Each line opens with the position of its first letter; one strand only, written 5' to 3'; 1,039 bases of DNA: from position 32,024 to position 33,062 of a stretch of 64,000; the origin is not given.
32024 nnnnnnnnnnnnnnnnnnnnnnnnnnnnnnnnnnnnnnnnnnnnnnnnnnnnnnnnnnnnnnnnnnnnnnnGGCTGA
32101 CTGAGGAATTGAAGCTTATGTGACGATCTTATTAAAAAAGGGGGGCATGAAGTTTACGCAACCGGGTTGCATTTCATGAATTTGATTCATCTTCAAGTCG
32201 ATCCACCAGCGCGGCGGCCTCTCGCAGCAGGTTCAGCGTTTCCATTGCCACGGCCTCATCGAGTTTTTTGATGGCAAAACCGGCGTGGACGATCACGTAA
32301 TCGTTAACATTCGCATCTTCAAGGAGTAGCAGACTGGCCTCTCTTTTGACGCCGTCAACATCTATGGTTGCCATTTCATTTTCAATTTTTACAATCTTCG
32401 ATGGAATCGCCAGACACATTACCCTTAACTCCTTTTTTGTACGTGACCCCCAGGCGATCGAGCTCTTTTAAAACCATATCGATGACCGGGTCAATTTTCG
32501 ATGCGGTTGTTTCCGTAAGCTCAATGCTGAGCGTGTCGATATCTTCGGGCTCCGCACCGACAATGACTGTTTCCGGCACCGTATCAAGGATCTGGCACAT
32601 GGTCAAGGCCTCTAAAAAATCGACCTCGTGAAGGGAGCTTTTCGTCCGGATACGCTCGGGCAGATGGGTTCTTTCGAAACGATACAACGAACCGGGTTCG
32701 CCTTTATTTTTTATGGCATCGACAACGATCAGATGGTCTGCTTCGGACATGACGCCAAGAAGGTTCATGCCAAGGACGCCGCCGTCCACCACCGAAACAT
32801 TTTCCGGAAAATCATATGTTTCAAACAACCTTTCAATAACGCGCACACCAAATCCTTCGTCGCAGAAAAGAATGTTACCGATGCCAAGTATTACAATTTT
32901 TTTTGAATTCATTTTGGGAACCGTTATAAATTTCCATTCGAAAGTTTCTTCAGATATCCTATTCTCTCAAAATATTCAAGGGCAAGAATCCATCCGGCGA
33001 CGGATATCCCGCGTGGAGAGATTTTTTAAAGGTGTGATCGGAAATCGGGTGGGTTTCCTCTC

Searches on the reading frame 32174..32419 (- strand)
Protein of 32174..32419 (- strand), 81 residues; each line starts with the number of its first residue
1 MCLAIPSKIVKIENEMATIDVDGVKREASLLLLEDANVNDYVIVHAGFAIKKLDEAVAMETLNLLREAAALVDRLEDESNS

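Call 7: search_protein_families(library=pfam, proteins=[window:32174-32419:-])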
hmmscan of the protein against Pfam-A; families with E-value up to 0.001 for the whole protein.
window:32174-32419:- (81 aa): 1 family
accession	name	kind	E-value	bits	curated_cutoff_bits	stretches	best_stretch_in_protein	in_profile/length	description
PF01455.23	HupF_HypC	-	1.4e-27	96.1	28.5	1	1-65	1-65/65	HupF/HypC family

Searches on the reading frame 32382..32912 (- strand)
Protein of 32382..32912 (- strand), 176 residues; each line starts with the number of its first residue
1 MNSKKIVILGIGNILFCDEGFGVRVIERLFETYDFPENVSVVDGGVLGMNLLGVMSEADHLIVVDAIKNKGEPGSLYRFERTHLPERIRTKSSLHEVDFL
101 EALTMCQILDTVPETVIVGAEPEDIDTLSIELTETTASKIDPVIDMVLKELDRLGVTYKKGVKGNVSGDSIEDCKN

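Call 7: search_protein_families(library=pfam, proteins=[window:32382-32912:-])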
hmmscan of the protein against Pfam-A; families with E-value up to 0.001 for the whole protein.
window:32382-32912:- (176 aa): 1 family
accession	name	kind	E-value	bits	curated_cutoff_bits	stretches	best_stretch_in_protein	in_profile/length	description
PF01750.23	HycI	-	2.6e-32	111.8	23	1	23-150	1-130/130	Hydrogenase maturation protease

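Call 78: find_encoding_contigs(protein=window:32382-32912:-, flank=5000, max_places=5)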
Protein window:32382-32912:- (176 aa): 1 contig read that carries it; 1 place shown.
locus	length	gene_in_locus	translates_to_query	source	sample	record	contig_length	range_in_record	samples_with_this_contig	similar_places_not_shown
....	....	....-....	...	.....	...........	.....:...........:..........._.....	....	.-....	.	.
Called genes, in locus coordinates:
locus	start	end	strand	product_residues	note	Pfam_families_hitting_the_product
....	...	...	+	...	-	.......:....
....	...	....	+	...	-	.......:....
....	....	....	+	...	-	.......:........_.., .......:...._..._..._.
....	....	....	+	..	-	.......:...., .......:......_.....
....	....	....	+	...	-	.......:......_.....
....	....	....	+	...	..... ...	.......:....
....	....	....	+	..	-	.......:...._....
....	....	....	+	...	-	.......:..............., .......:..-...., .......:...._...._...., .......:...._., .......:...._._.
